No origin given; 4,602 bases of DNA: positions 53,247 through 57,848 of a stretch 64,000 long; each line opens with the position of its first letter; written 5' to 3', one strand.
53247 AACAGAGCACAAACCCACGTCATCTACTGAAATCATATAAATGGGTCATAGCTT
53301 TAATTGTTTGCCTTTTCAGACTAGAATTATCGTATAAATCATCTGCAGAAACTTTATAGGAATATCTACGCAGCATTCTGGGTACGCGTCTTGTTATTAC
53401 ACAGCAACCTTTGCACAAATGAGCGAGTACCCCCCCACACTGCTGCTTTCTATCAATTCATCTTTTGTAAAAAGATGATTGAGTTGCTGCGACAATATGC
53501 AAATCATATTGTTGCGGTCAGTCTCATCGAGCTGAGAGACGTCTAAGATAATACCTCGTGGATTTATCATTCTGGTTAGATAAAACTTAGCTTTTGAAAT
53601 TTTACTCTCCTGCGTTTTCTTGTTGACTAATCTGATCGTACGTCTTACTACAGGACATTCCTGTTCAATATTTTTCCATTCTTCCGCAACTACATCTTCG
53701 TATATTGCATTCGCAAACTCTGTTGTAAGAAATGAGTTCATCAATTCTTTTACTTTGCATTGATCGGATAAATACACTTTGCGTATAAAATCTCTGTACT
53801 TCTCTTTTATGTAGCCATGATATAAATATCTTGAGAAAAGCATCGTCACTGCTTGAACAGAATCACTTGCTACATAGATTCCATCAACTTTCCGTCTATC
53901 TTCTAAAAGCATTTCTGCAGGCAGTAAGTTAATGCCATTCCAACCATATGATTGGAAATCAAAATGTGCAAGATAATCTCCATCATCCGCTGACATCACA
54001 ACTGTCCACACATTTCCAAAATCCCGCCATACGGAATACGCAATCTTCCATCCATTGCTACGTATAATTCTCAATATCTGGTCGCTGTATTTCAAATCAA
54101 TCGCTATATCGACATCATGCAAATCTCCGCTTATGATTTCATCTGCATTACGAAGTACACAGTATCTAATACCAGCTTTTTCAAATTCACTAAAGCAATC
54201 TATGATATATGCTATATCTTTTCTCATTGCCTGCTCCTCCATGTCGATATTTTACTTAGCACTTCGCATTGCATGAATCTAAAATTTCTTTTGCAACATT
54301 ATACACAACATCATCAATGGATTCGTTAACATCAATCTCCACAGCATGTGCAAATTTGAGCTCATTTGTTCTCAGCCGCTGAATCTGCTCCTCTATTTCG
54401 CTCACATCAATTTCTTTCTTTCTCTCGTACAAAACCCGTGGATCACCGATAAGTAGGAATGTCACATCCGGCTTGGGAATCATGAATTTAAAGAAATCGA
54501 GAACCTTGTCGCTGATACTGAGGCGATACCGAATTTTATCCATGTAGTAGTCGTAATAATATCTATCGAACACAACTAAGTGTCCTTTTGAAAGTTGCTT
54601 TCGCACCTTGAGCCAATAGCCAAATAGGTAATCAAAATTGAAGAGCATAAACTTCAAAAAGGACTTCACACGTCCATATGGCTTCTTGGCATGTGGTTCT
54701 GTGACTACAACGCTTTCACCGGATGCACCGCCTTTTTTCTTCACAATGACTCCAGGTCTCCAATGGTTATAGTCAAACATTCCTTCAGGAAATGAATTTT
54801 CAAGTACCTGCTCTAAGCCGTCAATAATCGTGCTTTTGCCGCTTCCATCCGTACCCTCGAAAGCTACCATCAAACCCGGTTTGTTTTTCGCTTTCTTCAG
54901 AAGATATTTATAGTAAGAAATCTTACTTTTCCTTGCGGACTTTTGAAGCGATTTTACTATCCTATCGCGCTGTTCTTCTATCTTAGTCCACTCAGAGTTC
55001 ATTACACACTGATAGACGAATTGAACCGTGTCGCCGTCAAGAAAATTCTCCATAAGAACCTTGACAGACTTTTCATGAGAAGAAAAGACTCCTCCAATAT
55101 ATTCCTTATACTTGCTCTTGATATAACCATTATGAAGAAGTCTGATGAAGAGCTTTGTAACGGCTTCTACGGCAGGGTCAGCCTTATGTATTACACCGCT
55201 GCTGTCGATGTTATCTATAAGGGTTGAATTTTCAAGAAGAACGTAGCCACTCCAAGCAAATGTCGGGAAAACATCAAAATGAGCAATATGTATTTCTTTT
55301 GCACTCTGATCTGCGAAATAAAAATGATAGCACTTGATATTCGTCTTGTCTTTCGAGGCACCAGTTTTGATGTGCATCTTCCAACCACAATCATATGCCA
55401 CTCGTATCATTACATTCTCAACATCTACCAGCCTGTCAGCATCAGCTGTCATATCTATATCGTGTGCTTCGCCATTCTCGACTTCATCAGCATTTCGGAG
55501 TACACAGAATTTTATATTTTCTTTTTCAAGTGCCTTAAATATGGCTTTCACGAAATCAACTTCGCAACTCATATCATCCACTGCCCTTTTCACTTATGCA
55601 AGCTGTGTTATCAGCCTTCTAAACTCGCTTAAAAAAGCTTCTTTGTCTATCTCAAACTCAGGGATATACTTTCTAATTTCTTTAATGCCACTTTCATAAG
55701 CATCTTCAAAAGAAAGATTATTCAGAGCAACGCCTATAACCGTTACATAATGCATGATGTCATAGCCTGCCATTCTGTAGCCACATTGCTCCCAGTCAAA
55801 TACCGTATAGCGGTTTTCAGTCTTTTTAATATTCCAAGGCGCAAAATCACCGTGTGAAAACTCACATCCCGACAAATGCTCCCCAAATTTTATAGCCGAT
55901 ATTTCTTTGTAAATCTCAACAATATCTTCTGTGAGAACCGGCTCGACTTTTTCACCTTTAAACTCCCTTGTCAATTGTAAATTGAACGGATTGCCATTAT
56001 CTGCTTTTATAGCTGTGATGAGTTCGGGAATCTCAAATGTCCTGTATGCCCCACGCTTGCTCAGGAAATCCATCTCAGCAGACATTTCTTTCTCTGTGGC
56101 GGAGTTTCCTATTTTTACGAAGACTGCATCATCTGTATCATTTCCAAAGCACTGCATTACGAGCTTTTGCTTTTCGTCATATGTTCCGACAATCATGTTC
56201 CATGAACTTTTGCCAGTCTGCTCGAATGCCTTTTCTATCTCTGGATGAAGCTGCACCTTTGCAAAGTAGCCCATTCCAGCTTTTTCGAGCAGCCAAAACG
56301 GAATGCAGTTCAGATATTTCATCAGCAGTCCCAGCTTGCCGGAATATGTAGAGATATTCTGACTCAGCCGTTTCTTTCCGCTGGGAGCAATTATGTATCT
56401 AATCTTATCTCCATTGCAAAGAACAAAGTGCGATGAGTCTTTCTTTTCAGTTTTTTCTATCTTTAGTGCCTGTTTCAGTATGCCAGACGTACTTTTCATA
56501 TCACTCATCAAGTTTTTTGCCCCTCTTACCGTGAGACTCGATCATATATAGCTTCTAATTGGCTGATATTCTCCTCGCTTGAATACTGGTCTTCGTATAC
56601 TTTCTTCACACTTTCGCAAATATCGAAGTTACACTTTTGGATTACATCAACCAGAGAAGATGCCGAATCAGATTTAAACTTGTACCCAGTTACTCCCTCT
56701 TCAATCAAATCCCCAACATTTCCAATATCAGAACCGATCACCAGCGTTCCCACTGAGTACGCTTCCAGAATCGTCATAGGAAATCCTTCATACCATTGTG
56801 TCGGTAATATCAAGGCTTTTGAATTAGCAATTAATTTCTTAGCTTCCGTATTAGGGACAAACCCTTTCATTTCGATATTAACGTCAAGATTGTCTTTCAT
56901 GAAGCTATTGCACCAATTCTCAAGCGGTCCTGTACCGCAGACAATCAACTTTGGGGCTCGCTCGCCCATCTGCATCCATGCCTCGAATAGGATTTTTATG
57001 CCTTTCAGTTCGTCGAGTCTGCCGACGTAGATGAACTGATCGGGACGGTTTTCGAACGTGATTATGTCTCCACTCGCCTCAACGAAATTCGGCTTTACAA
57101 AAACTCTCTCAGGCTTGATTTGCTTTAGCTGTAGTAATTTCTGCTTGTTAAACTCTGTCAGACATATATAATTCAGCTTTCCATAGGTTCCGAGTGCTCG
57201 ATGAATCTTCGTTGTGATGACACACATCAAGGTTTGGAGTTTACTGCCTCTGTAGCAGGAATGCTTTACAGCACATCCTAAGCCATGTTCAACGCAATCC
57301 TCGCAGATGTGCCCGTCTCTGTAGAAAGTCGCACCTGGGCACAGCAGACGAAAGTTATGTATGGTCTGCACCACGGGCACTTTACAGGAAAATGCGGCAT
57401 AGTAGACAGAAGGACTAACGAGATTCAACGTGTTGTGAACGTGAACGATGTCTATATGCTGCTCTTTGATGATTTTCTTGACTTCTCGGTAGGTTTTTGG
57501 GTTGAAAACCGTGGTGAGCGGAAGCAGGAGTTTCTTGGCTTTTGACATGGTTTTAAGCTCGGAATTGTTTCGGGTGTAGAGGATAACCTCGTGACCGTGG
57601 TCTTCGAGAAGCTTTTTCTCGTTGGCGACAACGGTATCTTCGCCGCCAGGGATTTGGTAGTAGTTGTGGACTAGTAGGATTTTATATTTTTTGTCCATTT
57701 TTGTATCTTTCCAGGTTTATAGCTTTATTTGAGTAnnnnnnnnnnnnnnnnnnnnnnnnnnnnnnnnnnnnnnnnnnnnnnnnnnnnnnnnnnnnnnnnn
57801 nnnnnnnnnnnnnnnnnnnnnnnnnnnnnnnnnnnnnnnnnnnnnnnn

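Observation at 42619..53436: Four G6-G7 homopolymer tracts, all inside glycan-modification genes of an AT-rich polysaccharide locus: candidate contingency (phase-variable) loci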

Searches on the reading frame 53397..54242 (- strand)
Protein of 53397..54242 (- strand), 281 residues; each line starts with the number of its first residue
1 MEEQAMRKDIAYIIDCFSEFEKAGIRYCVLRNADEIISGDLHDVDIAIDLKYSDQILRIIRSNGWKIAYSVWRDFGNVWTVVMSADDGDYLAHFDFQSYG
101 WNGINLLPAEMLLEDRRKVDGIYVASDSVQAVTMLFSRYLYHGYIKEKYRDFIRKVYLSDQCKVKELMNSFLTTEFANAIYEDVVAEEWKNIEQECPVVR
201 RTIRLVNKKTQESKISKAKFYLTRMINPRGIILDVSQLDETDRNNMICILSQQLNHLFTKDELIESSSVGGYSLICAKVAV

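Call 6: search_protein_families(library=pfam, proteins=[window:53397-54242:-])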
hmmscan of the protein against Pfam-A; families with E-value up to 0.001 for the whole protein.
window:53397-54242:- (281 aa): 0 families

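Call 23: search_protein_families(library=pfam, proteins=[window:53397-54242:-], max_evalue=0.01)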
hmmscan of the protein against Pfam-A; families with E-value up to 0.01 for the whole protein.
window:53397-54242:- (281 aa): 0 families

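Call 50: search_protein_representatives(protein=window:53397-54242:-)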
Query: 281 residues. Proteins with E-value up to 0.001 (for the whole library): 384; up to 1e-10: 59; up to 1e-30: 11. The best 150 are listed.
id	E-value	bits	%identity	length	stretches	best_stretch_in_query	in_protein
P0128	4.3e-134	462.4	75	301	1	1-269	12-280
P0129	5.3e-53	196.5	42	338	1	6-273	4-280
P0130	4.3e-50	186.9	39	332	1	8-269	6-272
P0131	4.6e-50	186.8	41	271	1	8-249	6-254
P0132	1.8e-47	178.4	41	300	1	5-235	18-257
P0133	2.4e-47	177.9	40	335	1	8-274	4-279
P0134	3.6e-46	174.1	40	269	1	6-255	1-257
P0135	3.4e-44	167.6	39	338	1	6-261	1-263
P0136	1.3e-43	165.6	39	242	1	6-237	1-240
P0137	1.1e-31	126.6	34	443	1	6-261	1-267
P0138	1.2e-31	126.4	32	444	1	6-262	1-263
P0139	2.6e-29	118.8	34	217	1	8-208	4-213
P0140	8.3e-28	113.9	30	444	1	14-261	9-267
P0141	3.4e-26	108.6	31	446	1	7-259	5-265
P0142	8.3e-26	107.3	30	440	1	7-262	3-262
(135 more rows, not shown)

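Call 60: find_encoding_contigs(protein=P0128, flank=10000, max_places=6)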
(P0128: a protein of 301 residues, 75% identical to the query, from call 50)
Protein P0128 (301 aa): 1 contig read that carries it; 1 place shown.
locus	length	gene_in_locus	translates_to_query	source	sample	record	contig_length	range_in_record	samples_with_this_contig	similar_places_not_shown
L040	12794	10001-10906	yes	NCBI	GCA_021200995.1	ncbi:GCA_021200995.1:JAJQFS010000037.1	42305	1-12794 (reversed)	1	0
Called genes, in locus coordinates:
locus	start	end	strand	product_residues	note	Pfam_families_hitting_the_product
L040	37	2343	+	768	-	PF07944:Beta-AFase-like_GH127_cat, PF20736:Glyco_hydro127M, PF20737:Glyco_hydro127C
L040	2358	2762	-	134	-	PF17032:Zn_ribbon_15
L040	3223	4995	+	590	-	-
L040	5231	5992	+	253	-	PF03808:Glyco_tran_WecG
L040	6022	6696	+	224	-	PF13477:Glyco_trans_4_2 (weak), PF13439:Glyco_transf_4, PF13579:Glyco_trans_4_4 (weak)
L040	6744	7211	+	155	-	PF00534:Glycos_transf_1, PF13692:Glyco_trans_1_4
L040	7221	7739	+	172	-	PF00534:Glycos_transf_1, PF13692:Glyco_trans_1_4, PF20706:GT4-conflict (weak)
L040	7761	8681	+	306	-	-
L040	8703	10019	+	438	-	PF02223:Thymidylate_kin (faint)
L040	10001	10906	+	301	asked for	-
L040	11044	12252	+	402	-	PF00534:Glycos_transf_1, PF13692:Glyco_trans_1_4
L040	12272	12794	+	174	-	PF00535:Glycos_transf_2, PF13641:Glyco_tranf_2_3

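Call 76: predict_structure(alignment_id=A4)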
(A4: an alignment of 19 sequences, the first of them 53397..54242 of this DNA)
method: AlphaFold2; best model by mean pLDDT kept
length: 281 residues; sequences in the alignment: 19
mean_pLDDT: 79.0   pTM: 0.74
mean pLDDT of the five models: 79.0, 77.7, 76.6, 72.4, 70.5
residues with pLDDT >= 90: 111; 70-90: 95; 50-70: 47; < 50: 28
segments of 3 or more residues with pLDDT < 50: 1-4, 259-263, 265-281
pLDDT, mean of each block of 10 residues (from residue 1): 56 88 94 80 85 91 84 79 74 82 86 92 94 93 92 97 96 96 98 96 81 60 57 64 71 53 44 35 29
secondary structure, 60 per line:
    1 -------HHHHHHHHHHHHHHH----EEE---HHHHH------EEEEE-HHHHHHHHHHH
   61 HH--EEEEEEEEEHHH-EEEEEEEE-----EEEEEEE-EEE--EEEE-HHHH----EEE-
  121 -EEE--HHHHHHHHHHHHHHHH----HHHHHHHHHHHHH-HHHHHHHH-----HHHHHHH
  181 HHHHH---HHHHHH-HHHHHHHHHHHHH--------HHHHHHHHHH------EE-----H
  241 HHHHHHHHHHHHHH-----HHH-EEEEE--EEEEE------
elements in order: H8-22 E27-29 H33-37 E44-48 H50-62 E65-73 E78-85 E91-97 E99-101 E104-107 H109-112 E117-119 E122-124 H127-142 H147-159 H161-168 H174-185 H189-194 H196-208 H217-226 H240-254 E264-268 E271-275

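Call 79: fold_search(model_id=the predicted structure, library=pdb)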
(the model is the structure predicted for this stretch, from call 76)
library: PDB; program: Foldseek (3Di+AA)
matches with E <= 10: 965; with E <= 0.001: 5
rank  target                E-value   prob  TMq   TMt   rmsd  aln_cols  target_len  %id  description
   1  4ok0_B                8.9e-05  1.00  0.35  0.41  11.2       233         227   12  Crystal structure of putative nucleotidyltransferase from H. pylori (released 2014-04-09)
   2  4ok0_A                1.0e-04  1.00  0.34  0.40  10.3       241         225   11  Crystal structure of putative nucleotidyltransferase from H. pylori (released 2014-04-09)
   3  4o8s                  1.5e-04  1.00  0.35  0.41  11.1       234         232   11  Crystal structure of JHP933 from Helicobacter pylori (released 2014-09-10)
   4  5kqj_MODEL_1_A        3.2e-04  1.00  0.36  0.50   7.4       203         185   10  Solution Structure of Antibiotic-Resistance Factor ANT(2'')-Ia Reveals Substrate-Regulated Conformation Dynami (released 2017-07-12)
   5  4fo1_A                5.9e-04  1.00  0.31  0.48   8.1       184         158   12  Crystal structure of lincosamide antibiotic adenylyltransferase LnuA, apo (released 2012-07-04)
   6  4wby                  2.8e-03  0.89  0.28  0.23  14.6       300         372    9  tRNA-processing enzyme (apo form I) (released 2015-04-15)
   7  3wfr_G                3.5e-03  0.75  0.26  0.18  16.3       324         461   14  tRNA processing enzyme complex 2 (released 2014-01-01)
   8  2ewr                  3.7e-03  1.00  0.36  0.57   5.2       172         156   16  Crystal structure of a putative nucleotidyltransferase (tm1012) from Thermotoga maritima at 1.60 A resolution (released 2005-12-06)
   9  3nyb_A                6.1e-03  0.72  0.20  0.18  10.7       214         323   12  Structure and function of the polymerase core of TRAMP, a RNA surveillance complex (released 2010-08-04)
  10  2fcl                  7.6e-03  1.00  0.35  0.56   5.3       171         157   16  Crystal structure of a putative nucleotidyltransferase (tm1012) from Thermotoga maritima at 1.35 A resolution (released 2006-03-14)
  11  1vfg_A                7.6e-03  0.69  0.24  0.21  19.1       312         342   10  Crystal structure of tRNA nucleotidyltransferase complexed with a primer tRNA and an incoming ATP analog (released 2004-08-10)
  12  3wfs_D                9.5e-03  0.87  0.27  0.19  13.0       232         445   14  tRNA processing enzyme complex 3 (released 2014-01-01)
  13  4rwp_A                1.1e-02  0.66  0.17  0.15  10.4       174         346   11  Crystal structure of porcine OAS1 in complex with dsRNA (released 2015-05-20)
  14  7qpr_B                1.8e-02  0.89  0.24  0.11  10.1       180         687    9  Structure of full length SpoT (released 2023-01-18)
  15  4ig8_A                1.8e-02  0.82  0.25  0.21   9.6       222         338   13  Structural basis for cytosolic double-stranded RNA surveillance by human OAS1 (released 2013-01-16)
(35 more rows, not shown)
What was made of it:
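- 53266..54242 (-): Nucleotidyltransferase-fold protein gene. The annotated ORF is 53397-54242 (281 aa at G7). The conserved C-terminal extension continues to TGA 53266-53268 in the frame reached at G5 or G8 (325-327 aa). Fold hits to JHP933, ANT(2'') and LnuA nucleotidyltransferases, E about 1e-4 (call 79).
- Tried and rejected: The nucleotidyltransferase assignment rests on the fold search (call 79, TM 0.35-0.5, moderate).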

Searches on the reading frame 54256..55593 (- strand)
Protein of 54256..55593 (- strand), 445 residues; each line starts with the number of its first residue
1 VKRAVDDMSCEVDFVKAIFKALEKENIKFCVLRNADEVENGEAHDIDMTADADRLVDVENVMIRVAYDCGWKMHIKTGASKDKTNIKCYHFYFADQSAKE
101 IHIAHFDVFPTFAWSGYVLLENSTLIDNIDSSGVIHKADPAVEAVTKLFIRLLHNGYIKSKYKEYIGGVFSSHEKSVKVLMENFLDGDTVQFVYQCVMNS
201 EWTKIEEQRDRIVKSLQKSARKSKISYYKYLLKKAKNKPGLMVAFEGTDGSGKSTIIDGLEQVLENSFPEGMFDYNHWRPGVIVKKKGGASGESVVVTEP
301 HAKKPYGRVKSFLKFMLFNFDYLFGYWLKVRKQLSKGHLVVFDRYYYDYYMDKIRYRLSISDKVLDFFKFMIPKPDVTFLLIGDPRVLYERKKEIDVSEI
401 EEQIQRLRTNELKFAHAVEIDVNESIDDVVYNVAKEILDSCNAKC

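Call 6: search_protein_families(library=pfam, proteins=[window:54256-55593:-])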
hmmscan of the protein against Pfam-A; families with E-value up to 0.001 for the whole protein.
window:54256-55593:- (445 aa): 2 families
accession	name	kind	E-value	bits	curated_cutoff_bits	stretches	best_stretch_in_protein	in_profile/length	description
PF02223.23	Thymidylate_kin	-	1.3e-10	41.7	27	1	326-429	69-181/185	Thymidylate kinase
PF13555.12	AAA_29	-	0.00017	21.7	27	1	240-265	23-47/61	P-loop containing region of AAA domain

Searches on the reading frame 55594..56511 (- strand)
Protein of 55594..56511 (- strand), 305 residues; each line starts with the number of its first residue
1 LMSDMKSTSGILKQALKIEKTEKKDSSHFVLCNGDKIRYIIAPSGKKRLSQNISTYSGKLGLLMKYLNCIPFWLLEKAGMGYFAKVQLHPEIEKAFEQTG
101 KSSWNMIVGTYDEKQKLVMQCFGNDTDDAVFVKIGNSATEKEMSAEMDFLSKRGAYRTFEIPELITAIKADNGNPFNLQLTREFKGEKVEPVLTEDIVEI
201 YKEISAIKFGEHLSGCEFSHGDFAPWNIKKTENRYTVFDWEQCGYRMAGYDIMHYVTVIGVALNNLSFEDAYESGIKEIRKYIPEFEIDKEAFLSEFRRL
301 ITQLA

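Call 6: search_protein_families(library=pfam, proteins=[window:55594-56511:-])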
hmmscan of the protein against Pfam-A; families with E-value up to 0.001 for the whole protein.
window:55594-56511:- (305 aa): 2 families
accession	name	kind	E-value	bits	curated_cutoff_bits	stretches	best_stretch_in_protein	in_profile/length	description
PF01636.29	APH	-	6.9e-06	26.4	23.2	1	218-259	170-213/239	Phosphotransferase enzyme family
PF01633.27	Choline_kinase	-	0.00036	20.4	29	1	210-257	156-205/300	Choline/ethanolamine kinase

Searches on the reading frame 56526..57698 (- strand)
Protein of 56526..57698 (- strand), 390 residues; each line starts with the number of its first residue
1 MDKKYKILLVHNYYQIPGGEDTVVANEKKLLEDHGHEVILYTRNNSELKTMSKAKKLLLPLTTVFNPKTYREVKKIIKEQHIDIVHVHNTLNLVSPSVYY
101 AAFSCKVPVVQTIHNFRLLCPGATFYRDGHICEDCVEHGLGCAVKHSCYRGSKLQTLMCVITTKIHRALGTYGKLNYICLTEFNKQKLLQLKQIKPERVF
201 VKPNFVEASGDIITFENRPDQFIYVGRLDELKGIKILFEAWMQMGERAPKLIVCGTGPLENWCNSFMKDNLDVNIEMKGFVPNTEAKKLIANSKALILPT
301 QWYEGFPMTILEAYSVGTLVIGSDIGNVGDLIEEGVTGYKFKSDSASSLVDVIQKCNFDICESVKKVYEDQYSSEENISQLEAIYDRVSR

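Call 6: search_protein_families(library=pfam, proteins=[window:56526-57698:-])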
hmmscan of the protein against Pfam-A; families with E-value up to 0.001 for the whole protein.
window:56526-57698:- (390 aa): 6 families
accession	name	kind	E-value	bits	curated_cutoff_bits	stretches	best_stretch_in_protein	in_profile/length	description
PF00534.26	Glycos_transf_1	-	2.2e-26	92.9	26.4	1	216-355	12-154/172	Glycosyl transferases group 1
PF13692.12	Glyco_trans_1_4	-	6.4e-24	85.3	27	1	221-355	3-138/142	Glycosyl transferases group 1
PF13439.12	Glyco_transf_4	-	8.5e-14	52.4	28.5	1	18-116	2-106/170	Glycosyltransferase Family 4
PF13477.12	Glyco_trans_4_2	-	2.5e-06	28.1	23.4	1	29-114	18-107/139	Glycosyl transferase 4-like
PF13579.12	Glyco_trans_4_4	-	5.9e-06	27.1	29.7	1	18-117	1-105/158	Glycosyl transferase 4-like domain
PF20706.3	GT4-conflict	-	3.7e-05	23.3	26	1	195-351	171-335/385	Family 4 Glycosyltransferase in conflict systems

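Call 45: find_encoding_contigs(protein=window:56526-57698:-, flank=6000, max_places=10)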
Protein window:56526-57698:- (390 aa): 12 contigs read that carry it; 10 places shown.
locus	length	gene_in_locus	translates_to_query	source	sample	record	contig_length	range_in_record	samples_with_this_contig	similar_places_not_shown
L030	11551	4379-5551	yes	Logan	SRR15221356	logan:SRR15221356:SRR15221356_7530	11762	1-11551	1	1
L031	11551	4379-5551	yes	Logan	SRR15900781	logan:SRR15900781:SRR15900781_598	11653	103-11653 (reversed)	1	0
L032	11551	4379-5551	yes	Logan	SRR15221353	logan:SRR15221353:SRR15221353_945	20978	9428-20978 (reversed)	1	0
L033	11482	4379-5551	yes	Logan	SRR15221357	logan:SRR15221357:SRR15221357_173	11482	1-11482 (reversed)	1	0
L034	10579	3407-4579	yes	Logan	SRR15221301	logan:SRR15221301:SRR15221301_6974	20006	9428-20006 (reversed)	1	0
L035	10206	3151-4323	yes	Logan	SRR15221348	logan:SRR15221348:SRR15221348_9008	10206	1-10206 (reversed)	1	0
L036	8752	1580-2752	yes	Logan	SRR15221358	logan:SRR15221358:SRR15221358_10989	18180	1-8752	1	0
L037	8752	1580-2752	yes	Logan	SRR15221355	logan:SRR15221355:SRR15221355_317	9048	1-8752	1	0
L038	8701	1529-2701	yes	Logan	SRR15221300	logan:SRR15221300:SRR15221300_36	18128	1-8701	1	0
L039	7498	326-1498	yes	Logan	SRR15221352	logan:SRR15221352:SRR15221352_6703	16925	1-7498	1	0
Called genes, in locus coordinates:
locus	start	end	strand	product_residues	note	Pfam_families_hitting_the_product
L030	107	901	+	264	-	PF03808:Glyco_tran_WecG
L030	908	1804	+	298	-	PF00483:NTP_transferase, PF12804:NTP_transf_3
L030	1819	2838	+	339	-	PF01073:3Beta_HSD, PF01370:Epimerase, PF02719:Polysacc_synt_2, PF04321:RmlD_sub_bind, PF16363:GDP_Man_Dehyd, PF07993:NAD_binding_4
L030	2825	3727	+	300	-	PF01073:3Beta_HSD, PF01370:Epimerase, PF04321:RmlD_sub_bind, PF16363:GDP_Man_Dehyd, PF02719:Polysacc_synt_2, PF07993:NAD_binding_4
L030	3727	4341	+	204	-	PF00908:dTDP_sugar_isom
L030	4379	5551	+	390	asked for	PF13477:Glyco_trans_4_2 (weak), PF13439:Glyco_transf_4, PF13579:Glyco_trans_4_4 (weak), PF00534:Glycos_transf_1, PF13692:Glyco_trans_1_4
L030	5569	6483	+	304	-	PF01636:APH (faint)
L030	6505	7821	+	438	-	PF02223:Thymidylate_kin (weak)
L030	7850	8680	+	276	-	-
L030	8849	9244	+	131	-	-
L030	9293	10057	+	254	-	PF00534:Glycos_transf_1, PF13692:Glyco_trans_1_4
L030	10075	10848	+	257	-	PF00535:Glycos_transf_2, PF13641:Glyco_tranf_2_3 (weak)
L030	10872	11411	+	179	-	PF00132:Hexapep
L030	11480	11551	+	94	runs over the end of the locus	?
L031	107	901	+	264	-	PF03808:Glyco_tran_WecG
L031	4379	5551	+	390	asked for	PF13477:Glyco_trans_4_2 (weak), PF13439:Glyco_transf_4, PF13579:Glyco_trans_4_4 (weak), PF00534:Glycos_transf_1, PF13692:Glyco_trans_1_4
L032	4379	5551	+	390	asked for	PF13477:Glyco_trans_4_2 (weak), PF13439:Glyco_transf_4, PF13579:Glyco_trans_4_4 (weak), PF00534:Glycos_transf_1, PF13692:Glyco_trans_1_4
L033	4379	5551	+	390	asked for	PF13477:Glyco_trans_4_2 (weak), PF13439:Glyco_transf_4, PF13579:Glyco_trans_4_4 (weak), PF00534:Glycos_transf_1, PF13692:Glyco_trans_1_4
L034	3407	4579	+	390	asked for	PF13477:Glyco_trans_4_2 (weak), PF13439:Glyco_transf_4, PF13579:Glyco_trans_4_4 (weak), PF00534:Glycos_transf_1, PF13692:Glyco_trans_1_4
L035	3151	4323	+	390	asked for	PF13477:Glyco_trans_4_2 (weak), PF13439:Glyco_transf_4, PF13579:Glyco_trans_4_4 (weak), PF00534:Glycos_transf_1, PF13692:Glyco_trans_1_4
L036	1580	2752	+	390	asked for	PF13477:Glyco_trans_4_2 (weak), PF13439:Glyco_transf_4, PF13579:Glyco_trans_4_4 (weak), PF00534:Glycos_transf_1, PF13692:Glyco_trans_1_4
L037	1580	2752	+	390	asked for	PF13477:Glyco_trans_4_2 (weak), PF13439:Glyco_transf_4, PF13579:Glyco_trans_4_4 (weak), PF00534:Glycos_transf_1, PF13692:Glyco_trans_1_4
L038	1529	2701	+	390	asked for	PF13477:Glyco_trans_4_2 (weak), PF13439:Glyco_transf_4, PF13579:Glyco_trans_4_4 (weak), PF00534:Glycos_transf_1, PF13692:Glyco_trans_1_4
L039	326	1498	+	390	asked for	PF13477:Glyco_trans_4_2 (weak), PF13439:Glyco_transf_4, PF13579:Glyco_trans_4_4 (weak), PF00534:Glycos_transf_1, PF13692:Glyco_trans_1_4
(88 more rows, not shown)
